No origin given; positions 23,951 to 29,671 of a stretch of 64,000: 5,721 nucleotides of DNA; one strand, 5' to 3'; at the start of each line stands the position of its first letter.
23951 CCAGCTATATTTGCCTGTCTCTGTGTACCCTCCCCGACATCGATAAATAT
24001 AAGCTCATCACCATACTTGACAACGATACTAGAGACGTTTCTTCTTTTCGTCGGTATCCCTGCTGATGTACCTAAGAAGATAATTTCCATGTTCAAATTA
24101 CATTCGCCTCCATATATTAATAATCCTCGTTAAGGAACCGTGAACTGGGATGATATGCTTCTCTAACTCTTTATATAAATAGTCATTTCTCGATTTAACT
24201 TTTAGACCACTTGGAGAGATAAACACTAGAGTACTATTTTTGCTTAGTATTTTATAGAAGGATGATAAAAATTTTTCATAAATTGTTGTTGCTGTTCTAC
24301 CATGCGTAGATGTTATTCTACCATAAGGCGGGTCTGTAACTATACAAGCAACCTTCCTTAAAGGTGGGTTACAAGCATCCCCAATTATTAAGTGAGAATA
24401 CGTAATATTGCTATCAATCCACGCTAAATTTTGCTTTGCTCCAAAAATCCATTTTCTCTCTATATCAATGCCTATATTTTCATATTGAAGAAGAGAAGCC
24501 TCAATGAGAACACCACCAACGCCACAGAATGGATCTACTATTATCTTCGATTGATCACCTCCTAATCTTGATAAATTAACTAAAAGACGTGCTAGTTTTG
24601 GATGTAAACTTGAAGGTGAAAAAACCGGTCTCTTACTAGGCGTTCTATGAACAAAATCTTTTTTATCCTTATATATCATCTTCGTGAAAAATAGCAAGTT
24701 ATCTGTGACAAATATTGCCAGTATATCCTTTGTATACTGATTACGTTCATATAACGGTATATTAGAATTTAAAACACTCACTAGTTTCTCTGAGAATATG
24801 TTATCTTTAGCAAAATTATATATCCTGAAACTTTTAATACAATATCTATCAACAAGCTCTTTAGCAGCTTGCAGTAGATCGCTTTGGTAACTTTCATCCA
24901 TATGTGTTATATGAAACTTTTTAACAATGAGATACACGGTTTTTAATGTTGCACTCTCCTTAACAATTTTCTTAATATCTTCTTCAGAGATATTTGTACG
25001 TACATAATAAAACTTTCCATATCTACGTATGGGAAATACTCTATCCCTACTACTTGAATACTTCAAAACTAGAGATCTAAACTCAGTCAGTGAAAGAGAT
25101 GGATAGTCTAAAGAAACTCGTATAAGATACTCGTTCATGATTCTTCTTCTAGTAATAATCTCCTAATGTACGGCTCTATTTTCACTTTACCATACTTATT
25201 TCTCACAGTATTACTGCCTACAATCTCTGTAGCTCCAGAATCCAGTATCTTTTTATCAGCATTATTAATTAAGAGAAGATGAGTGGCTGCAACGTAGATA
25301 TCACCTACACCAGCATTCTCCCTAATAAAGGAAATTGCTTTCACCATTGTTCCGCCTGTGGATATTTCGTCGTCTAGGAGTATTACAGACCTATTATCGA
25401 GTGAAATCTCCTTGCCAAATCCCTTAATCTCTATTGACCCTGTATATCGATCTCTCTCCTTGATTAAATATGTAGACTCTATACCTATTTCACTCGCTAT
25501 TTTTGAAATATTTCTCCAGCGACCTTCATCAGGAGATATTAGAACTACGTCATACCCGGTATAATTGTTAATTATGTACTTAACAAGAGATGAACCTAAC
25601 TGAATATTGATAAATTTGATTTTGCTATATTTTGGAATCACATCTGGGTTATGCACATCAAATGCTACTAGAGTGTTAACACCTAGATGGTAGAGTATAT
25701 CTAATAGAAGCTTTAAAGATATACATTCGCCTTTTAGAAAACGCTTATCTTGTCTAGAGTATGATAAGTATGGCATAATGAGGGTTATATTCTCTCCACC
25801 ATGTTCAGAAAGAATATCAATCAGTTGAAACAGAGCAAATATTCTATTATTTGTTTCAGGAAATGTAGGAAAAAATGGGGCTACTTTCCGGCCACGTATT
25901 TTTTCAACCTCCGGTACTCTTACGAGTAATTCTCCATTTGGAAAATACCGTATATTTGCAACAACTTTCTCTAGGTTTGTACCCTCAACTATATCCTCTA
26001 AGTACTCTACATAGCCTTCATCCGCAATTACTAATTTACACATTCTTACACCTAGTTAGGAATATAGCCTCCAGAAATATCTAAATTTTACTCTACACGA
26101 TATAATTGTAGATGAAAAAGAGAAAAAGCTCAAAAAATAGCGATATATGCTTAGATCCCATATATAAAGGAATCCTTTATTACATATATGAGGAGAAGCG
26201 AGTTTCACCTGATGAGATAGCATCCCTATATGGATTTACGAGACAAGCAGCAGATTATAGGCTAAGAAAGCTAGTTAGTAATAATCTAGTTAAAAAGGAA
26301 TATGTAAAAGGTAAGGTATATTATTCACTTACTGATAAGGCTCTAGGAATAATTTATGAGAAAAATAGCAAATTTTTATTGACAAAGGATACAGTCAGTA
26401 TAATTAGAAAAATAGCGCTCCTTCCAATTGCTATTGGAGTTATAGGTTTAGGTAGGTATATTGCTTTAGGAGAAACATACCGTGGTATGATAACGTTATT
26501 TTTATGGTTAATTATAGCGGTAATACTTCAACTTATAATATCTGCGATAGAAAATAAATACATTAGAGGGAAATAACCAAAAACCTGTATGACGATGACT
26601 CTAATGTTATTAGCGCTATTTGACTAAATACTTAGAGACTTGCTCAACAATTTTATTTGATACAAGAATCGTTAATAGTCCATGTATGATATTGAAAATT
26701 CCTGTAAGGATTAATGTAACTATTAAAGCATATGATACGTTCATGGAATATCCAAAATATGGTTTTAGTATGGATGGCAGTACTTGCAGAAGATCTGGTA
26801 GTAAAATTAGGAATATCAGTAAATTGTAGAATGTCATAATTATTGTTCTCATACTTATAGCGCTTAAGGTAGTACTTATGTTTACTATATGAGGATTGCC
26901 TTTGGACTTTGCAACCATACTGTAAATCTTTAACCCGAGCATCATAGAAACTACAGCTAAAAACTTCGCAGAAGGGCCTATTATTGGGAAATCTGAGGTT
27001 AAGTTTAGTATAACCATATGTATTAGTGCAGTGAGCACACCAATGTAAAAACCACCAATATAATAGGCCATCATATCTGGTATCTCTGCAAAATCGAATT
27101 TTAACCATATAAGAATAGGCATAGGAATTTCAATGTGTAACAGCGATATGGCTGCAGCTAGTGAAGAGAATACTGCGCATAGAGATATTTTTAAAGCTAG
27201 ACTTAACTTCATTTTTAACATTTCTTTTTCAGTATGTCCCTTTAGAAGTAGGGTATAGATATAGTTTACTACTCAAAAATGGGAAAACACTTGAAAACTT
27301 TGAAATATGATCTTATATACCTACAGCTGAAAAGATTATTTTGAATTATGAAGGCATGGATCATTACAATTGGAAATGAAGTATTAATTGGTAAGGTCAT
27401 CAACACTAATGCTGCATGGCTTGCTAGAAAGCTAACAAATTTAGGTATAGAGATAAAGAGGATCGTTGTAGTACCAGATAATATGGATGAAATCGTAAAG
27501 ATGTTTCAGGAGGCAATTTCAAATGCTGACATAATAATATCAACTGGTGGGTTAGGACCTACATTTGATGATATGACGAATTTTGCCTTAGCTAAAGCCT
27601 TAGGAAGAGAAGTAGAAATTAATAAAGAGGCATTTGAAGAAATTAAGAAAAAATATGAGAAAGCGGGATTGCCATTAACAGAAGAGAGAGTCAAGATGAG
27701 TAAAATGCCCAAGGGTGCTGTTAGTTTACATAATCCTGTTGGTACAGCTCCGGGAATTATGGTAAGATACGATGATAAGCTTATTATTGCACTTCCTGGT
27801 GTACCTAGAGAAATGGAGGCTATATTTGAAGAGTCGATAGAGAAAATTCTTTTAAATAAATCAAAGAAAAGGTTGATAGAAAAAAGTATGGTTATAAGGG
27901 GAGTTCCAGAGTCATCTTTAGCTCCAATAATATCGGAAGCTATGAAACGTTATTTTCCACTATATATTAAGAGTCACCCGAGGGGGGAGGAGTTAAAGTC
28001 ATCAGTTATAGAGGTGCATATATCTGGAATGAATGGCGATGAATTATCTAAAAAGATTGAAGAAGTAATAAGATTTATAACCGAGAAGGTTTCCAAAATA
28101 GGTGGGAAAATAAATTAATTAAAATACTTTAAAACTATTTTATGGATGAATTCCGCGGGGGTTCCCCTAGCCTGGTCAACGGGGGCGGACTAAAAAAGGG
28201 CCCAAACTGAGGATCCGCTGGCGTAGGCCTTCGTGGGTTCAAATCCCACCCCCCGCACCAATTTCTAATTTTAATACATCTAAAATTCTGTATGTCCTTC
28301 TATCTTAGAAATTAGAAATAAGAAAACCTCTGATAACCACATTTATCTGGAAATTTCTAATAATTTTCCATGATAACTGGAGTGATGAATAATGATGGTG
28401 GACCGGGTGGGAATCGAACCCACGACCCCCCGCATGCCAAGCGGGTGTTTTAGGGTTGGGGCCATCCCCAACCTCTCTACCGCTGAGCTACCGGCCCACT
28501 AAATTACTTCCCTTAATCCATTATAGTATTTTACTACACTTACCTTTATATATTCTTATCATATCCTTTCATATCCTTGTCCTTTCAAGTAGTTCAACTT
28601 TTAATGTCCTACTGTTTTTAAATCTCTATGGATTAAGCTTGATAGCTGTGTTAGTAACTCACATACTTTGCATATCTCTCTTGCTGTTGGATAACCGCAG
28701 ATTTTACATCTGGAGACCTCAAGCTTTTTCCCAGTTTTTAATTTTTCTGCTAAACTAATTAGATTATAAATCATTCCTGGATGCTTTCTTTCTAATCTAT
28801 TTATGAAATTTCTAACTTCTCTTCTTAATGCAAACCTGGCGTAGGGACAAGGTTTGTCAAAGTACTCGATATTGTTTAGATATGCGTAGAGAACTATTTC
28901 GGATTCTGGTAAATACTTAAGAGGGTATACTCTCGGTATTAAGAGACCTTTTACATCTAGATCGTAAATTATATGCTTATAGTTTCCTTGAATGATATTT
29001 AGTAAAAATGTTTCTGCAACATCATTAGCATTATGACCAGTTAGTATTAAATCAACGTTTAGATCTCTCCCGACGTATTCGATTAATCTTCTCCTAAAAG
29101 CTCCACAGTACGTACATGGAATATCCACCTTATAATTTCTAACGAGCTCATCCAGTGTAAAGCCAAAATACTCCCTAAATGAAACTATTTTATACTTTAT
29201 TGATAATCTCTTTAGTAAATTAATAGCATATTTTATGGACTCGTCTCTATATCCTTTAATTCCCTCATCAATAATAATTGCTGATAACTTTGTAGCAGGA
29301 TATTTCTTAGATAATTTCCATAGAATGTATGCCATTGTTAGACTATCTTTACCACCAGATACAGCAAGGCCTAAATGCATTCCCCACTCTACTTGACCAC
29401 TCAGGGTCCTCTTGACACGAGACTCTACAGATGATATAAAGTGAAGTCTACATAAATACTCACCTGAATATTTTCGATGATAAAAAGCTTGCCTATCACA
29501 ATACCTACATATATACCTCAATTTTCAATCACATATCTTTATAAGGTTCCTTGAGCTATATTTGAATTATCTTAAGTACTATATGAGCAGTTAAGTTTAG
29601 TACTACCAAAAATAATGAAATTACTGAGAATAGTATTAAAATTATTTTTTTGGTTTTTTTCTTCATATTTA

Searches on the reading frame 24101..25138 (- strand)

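Call 59: search_protein_families(library=pfam, proteins=[window:24101-25138:-], max_evalue=0.0001)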
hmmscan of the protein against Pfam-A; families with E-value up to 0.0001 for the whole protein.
window:24101-25138:- (346 aa): 3 families
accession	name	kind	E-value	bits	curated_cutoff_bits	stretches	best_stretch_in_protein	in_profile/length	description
PF01170.24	UPF0020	-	4.4e-23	82.4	22.3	1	168-316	2-174/197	RMKL-like, methyltransferase domain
PF01555.25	N6_N4_Mtase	-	1.1e-08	35.7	26.7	1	175-229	163-214/221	DNA methylase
PF11599.14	AviRa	-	4e-05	23.6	25.7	0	252-310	154-211/232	RRNA methyltransferase AviRa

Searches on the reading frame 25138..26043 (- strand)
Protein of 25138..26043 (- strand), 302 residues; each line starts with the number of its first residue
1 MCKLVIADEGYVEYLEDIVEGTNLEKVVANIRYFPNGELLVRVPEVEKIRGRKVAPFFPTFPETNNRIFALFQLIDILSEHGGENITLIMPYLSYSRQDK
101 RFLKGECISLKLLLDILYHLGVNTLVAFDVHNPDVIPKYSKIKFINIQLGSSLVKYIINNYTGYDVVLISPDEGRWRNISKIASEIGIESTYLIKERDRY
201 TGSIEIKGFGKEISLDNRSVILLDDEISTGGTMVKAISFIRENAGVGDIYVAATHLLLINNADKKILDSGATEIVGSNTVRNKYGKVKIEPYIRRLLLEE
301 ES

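Call 59: search_protein_families(library=pfam, proteins=[window:25138-26043:-], max_evalue=0.0001)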
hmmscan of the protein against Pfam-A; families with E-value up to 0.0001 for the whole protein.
window:25138-26043:- (302 aa): 4 families
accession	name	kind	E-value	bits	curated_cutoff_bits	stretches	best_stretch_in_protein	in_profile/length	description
PF13793.12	Pribosyltran_N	-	1.9e-16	60.4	25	1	13-121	11-117/117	N-terminal domain of ribose phosphate pyrophosphokinase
PF00156.33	Pribosyltran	-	2.5e-08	33.8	26.3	1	153-242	18-112/158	Phosphoribosyl transferase domain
PF14572.12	Pribosyl_synth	-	2.1e-07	31.5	27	1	218-288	84-153/184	Phosphoribosyl synthetase-associated domain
PF15609.12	PRTase_2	-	8.4e-05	22.6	28.8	0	213-256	115-157/188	Phosphoribosyl transferase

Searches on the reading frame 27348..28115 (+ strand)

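Call 59: search_protein_families(library=pfam, proteins=[window:27348-28115:+], max_evalue=0.0001)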
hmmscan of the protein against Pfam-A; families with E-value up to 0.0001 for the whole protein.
window:27348-28115:+ (256 aa): 1 family
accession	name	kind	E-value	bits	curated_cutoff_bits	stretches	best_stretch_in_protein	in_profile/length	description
PF00994.29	MoCF_biosynth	-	3.9e-40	137.3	26.6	1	5-168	2-142/144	Probable molybdopterin binding domain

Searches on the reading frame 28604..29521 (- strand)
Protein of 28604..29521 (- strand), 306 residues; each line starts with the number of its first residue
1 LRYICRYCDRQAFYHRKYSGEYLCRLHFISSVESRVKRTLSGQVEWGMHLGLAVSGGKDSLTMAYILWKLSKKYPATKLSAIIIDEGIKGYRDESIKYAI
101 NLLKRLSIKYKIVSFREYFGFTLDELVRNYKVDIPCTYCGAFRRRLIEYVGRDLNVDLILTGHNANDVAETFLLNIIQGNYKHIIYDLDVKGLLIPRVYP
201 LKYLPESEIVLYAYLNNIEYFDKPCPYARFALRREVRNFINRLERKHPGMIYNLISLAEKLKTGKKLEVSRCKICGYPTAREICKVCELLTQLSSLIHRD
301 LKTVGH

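Call 59: search_protein_families(library=pfam, proteins=[window:28604-29521:-], max_evalue=0.0001)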
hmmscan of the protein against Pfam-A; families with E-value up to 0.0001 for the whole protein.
window:28604-29521:- (306 aa): 4 families
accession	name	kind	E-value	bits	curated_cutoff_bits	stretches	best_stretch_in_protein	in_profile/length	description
PF01171.26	ATP_bind_3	-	3.1e-14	53.5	27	1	51-225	3-168/182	PP-loop family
PF22082.2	TtuA_LIM_N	-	2.3e-07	31.2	27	1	5-29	2-26/26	2-thiouridine synthetase TtuA, N-terminal LIM domain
PF03054.22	tRNA_Me_trans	-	3e-05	24.2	20.6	1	51-168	4-131/202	tRNA methyl transferase HUP domain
PF16503.10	zn-ribbon_14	-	3.8e-05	23.5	34.9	1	271-293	2-24/32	Zinc-ribbon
